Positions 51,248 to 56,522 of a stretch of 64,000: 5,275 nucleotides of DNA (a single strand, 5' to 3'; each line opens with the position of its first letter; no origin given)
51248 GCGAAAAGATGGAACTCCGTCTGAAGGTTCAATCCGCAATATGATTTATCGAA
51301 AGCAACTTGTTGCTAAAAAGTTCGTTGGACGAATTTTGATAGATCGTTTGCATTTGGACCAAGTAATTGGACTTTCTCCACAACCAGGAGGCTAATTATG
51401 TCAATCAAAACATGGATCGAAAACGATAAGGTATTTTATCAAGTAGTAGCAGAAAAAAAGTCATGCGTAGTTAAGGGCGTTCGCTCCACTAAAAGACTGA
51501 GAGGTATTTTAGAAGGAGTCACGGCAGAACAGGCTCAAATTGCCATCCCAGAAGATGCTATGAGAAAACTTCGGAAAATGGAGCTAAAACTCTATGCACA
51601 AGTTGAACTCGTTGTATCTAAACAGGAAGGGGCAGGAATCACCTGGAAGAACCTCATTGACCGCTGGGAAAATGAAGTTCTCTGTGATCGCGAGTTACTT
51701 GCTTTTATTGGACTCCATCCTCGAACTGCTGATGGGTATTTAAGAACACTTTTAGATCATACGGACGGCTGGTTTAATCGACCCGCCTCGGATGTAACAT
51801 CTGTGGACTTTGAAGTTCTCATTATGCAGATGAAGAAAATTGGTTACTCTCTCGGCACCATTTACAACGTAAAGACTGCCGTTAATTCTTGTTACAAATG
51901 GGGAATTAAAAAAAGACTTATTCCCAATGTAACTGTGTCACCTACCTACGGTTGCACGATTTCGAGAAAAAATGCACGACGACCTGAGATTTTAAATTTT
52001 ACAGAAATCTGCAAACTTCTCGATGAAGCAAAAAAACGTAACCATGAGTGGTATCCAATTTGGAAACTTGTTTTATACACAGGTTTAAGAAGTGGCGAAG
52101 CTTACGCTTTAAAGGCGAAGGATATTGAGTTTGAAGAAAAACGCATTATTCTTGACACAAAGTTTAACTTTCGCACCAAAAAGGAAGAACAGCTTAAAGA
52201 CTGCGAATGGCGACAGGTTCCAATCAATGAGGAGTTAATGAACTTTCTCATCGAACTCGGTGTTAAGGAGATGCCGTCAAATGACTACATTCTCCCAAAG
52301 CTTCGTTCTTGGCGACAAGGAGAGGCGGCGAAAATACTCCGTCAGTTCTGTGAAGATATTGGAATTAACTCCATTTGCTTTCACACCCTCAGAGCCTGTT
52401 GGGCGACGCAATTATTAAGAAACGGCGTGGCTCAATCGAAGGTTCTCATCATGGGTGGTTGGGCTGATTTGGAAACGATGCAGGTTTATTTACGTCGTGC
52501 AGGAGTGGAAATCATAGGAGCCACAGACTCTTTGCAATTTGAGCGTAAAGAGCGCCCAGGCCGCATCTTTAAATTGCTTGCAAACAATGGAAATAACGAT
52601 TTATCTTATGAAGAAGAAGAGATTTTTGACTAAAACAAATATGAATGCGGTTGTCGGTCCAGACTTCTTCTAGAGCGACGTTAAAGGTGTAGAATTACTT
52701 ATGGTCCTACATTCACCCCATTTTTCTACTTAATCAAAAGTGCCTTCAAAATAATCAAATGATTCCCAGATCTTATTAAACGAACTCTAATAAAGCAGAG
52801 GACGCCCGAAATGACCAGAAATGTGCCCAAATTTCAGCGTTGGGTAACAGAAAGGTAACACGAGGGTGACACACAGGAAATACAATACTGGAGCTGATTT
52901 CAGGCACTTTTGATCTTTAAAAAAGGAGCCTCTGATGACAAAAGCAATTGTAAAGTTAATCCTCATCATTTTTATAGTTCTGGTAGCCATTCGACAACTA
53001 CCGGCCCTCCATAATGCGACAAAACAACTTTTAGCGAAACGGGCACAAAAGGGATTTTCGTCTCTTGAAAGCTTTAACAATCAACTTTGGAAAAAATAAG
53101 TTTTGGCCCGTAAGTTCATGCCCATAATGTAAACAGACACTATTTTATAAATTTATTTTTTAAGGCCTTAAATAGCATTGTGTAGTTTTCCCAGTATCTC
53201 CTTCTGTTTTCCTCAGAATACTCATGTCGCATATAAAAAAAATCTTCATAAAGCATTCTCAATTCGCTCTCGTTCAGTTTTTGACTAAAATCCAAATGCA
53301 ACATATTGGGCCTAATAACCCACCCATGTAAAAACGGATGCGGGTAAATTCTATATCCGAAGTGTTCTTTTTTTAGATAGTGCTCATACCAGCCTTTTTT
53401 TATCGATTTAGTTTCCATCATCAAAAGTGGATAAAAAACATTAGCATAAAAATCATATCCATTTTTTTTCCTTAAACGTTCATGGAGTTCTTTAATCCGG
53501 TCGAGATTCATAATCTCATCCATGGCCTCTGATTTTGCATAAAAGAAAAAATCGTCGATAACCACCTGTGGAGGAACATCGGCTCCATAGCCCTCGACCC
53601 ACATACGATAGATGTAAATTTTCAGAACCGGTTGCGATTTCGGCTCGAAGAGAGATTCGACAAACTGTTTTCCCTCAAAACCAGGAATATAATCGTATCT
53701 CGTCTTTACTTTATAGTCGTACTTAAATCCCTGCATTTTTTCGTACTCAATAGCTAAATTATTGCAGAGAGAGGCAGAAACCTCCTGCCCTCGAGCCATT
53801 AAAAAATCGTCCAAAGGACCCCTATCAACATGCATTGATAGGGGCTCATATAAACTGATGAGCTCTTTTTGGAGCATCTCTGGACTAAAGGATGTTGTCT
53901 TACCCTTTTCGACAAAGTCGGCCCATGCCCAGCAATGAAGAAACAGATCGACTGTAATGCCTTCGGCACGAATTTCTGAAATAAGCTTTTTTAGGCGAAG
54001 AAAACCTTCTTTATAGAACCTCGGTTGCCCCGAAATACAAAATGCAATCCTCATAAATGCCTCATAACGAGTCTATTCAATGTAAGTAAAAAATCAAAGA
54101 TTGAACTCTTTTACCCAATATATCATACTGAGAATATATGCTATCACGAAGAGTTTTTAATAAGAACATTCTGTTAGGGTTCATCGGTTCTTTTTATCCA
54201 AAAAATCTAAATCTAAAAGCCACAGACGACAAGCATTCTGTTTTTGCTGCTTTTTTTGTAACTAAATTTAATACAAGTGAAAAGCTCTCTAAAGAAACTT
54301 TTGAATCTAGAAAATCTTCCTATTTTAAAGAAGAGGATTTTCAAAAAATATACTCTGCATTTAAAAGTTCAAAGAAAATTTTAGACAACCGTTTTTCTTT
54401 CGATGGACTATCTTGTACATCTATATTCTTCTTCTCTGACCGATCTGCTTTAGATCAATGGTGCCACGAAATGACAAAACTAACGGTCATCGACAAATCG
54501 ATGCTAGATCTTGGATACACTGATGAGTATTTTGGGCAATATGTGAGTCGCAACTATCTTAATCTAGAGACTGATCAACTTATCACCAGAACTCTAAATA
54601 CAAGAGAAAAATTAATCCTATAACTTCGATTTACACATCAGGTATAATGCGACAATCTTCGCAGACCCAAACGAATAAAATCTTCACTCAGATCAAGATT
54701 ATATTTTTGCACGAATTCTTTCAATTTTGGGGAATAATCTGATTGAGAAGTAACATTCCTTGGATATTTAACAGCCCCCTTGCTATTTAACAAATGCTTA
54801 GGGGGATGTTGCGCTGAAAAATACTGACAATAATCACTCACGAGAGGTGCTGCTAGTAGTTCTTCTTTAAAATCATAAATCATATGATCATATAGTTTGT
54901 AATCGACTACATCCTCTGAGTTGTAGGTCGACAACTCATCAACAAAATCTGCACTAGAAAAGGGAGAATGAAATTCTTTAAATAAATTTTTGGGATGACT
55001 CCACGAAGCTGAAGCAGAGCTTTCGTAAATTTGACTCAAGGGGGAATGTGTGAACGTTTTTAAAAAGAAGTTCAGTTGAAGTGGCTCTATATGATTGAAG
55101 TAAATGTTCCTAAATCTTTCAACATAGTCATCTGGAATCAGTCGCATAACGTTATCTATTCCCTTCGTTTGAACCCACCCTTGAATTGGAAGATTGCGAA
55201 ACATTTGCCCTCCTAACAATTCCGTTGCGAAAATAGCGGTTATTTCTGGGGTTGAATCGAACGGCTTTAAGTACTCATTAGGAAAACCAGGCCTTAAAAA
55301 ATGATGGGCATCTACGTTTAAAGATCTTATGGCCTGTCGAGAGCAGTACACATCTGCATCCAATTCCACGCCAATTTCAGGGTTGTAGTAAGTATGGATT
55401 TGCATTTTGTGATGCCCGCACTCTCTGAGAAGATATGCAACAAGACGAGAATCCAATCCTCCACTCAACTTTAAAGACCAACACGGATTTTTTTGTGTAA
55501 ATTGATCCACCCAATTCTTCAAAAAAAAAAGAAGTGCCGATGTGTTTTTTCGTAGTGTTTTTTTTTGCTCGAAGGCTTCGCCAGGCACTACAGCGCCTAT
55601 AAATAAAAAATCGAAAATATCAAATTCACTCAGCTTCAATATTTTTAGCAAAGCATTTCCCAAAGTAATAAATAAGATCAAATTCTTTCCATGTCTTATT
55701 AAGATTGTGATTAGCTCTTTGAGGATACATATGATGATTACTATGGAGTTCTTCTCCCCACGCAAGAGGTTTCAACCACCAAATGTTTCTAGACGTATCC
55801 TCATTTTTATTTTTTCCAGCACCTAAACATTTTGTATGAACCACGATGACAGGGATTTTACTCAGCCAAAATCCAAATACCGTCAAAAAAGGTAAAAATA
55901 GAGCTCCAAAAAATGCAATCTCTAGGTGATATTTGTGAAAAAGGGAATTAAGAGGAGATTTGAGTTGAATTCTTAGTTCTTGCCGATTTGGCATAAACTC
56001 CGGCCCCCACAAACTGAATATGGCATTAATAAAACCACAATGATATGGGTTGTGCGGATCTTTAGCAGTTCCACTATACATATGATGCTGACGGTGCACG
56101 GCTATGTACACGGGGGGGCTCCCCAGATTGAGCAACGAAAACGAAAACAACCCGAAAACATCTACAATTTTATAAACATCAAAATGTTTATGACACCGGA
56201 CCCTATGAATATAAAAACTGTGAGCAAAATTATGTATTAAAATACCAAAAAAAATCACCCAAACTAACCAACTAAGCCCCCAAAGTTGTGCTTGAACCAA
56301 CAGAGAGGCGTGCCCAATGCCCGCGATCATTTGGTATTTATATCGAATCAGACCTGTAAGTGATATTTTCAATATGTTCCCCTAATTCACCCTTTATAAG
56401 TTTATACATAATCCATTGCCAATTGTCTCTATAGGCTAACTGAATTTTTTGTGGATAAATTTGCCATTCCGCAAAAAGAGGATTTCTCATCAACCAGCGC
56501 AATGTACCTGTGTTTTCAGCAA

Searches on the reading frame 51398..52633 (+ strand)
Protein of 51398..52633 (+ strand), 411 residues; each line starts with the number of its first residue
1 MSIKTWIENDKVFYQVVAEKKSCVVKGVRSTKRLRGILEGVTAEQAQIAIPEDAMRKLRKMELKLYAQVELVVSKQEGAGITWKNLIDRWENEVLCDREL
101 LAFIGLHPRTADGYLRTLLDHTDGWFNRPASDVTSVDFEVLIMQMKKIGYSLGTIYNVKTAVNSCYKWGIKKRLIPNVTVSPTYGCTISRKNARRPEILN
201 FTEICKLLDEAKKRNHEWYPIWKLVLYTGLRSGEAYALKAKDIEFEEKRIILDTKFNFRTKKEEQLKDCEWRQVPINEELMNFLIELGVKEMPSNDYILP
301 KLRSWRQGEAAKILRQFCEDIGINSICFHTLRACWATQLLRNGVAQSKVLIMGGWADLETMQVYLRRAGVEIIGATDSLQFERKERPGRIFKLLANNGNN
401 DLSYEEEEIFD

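Call 30: search_protein_families(library=pfam, max_evalue=0.01, proteins=[window:51398-52633:+])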
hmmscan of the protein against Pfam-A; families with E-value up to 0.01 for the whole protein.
window:51398-52633:+ (411 aa): 1 family
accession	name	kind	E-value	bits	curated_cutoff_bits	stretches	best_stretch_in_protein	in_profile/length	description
PF00589.27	Phage_integrase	-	7.8e-22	78.3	27.1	1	199-366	3-167/172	Phage integrase family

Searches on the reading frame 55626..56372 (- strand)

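Call 63: search_protein_families(library=pfam, max_evalue=0.001, proteins=[window:55626-56372:-])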
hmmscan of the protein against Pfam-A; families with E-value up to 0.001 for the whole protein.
window:55626-56372:- (248 aa): 1 family
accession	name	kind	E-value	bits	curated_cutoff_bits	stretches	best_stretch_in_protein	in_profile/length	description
PF00487.30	FA_desaturase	-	1.5e-11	45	29.7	1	34-230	2-237/253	Fatty acid desaturase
